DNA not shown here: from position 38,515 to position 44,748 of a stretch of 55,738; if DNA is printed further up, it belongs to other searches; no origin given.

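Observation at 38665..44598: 1977-aa GT-C fused to LamG plus five tandem lectin-like repeats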

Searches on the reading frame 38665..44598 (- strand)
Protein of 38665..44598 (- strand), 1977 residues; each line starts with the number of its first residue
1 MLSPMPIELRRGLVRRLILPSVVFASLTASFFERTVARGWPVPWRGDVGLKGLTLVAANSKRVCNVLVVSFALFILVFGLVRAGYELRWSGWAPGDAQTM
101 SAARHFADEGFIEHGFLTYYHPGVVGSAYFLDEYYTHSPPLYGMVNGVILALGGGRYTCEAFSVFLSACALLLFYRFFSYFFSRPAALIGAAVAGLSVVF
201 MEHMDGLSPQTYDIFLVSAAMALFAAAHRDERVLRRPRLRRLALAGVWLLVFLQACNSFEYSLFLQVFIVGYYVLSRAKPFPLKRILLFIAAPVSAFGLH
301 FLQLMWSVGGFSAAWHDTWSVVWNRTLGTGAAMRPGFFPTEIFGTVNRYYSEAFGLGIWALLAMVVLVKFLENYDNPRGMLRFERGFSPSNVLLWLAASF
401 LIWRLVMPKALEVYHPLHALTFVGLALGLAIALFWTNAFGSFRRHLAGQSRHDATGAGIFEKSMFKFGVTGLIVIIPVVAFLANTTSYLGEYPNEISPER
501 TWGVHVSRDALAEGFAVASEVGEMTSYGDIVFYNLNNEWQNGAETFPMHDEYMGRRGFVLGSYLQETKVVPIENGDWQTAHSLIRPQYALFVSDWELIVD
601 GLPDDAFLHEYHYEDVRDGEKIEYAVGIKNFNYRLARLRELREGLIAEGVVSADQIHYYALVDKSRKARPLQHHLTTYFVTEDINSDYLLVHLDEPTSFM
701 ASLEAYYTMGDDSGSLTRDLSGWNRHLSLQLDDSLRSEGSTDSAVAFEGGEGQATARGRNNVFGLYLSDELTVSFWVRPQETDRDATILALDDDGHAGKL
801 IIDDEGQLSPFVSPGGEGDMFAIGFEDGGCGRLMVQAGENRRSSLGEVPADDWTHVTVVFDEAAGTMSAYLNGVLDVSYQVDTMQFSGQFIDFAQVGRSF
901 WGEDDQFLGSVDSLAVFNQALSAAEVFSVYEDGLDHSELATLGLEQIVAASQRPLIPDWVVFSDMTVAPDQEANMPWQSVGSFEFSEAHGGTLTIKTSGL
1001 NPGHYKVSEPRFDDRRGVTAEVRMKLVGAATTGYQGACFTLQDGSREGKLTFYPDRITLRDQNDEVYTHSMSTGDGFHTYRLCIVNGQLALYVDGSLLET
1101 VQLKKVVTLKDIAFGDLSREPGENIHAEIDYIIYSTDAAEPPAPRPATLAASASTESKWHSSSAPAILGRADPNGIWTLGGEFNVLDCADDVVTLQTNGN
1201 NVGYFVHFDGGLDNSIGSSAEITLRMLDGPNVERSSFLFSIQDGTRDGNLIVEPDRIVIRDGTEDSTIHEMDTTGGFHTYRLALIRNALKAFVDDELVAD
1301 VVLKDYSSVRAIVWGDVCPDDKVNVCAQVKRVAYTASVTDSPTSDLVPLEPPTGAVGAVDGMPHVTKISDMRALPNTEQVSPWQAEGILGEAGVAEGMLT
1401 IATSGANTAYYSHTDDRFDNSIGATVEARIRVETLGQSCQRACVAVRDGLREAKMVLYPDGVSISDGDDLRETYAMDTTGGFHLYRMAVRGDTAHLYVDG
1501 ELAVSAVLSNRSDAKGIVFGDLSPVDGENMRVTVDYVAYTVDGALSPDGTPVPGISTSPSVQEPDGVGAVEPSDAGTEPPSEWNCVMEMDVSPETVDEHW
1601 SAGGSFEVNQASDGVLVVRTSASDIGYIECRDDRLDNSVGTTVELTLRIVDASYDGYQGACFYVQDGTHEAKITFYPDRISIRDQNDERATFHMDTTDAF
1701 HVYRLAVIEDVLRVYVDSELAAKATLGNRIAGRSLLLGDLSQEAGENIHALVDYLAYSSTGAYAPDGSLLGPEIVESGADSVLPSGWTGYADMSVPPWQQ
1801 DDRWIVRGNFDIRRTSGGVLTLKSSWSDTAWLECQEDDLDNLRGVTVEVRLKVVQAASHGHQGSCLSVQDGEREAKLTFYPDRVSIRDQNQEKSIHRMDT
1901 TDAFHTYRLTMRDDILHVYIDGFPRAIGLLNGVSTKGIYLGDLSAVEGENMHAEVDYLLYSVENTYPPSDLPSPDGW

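Call 5: search_protein_families(library=pfam, proteins=[window:38665-44598:-], max_evalue=0.01)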
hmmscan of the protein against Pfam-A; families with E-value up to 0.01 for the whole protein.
window:38665-44598:- (1977 aa): 2 families
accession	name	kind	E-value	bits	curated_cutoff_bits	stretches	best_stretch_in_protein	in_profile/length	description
PF13385.13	Laminin_G_3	-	7.7e-28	98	27.6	1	766-926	15-150/151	Concanavalin A-like lectin/glucanases superfamily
PF00722.28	Glyco_hydro_16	-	4e-07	30.1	22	0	1266-1302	100-136/175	Glycosyl hydrolases family 16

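Call 6: search_protein_families(library=ncbifam, proteins=[window:38665-44598:-], max_evalue=0.01)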
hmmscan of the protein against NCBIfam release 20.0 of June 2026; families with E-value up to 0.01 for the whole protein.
window:38665-44598:- (1977 aa): 0 families

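Call 11: search_solved_structures(query=window:38665-44598:-, max_evalue=1)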
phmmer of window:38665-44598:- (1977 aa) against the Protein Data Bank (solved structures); distinct sequences matched with E-value up to 1: 3.
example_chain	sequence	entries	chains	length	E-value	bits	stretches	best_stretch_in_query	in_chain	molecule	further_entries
5hon_A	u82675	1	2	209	0.00034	20.8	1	844-928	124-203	Extracellular arabinanase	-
3hjn_A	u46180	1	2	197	0.091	12.7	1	1709-1795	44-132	Thymidylate kinase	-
6t2n_AAA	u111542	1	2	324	0.33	10.8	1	1252-1304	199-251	Glycoside hydrolase family 16 protein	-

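Call 12: find_homologous_proteins(query=window:38665-44598:-, max_evalue=0.001)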
Query window:38665-44598:- (1977 aa): 1 proteins with E <= 0.001 among 8000 candidates.
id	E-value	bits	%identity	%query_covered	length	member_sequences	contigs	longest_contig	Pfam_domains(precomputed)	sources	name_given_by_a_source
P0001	0.0e+0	4461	100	98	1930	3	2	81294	PF13385.14,PF00722.29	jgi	-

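Call 19: find_encoding_contigs(protein=P0001, flank=10000, max_places=6)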
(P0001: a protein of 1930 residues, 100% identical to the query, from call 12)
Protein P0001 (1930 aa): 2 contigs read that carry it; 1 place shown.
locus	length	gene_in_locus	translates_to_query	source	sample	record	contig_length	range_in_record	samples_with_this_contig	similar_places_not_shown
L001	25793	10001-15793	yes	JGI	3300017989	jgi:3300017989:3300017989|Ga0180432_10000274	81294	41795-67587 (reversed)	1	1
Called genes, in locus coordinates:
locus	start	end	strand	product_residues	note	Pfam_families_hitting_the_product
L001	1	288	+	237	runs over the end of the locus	PF13580:SIS_2, PF01380:SIS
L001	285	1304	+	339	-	PF01073:3Beta_HSD, PF01370:Epimerase, PF02719:Polysacc_synt_2, PF04321:RmlD_sub_bind, PF05368:NmrA (weak), PF13460:NAD_binding_10, PF16363:GDP_Man_Dehyd, PF07993:NAD_binding_4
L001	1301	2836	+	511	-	PF01467:CTP_transf_like, PF00294:PfkB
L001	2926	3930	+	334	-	PF01073:3Beta_HSD, PF01370:Epimerase, PF02719:Polysacc_synt_2, PF04321:RmlD_sub_bind, PF05368:NmrA, PF07993:NAD_binding_4 (faint), PF16363:GDP_Man_Dehyd, PF13460:NAD_binding_10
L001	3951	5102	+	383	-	PF01266:DAO, PF13450:NAD_binding_8 (faint)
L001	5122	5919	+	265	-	PF00535:Glycos_transf_2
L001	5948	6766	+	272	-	PF00456:Transketolase_N, PF00676:E1_dh, PF09364:XFP_N, PF13292:DXP_synthase_N (weak)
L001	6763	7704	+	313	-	PF02779:Transket_pyr, PF02780:Transketolase_C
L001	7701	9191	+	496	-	PF02310:B12-binding, PF04055:Radical_SAM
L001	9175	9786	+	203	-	PF01966:HD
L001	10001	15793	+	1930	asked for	PF13385:Laminin_G_3, PF00722:Glyco_hydro_16 (faint)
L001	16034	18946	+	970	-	-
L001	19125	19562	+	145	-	PF08241:Methyltransf_11, PF08242:Methyltransf_12, PF13489:Methyltransf_23, PF13649:Methyltransf_25, PF13847:Methyltransf_31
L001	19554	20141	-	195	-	PF08645:PNK3P (weak), PF00702:Hydrolase, PF13419:HAD_2, PF13242:Hydrolase_like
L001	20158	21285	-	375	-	PF01943:Polysacc_synt (weak)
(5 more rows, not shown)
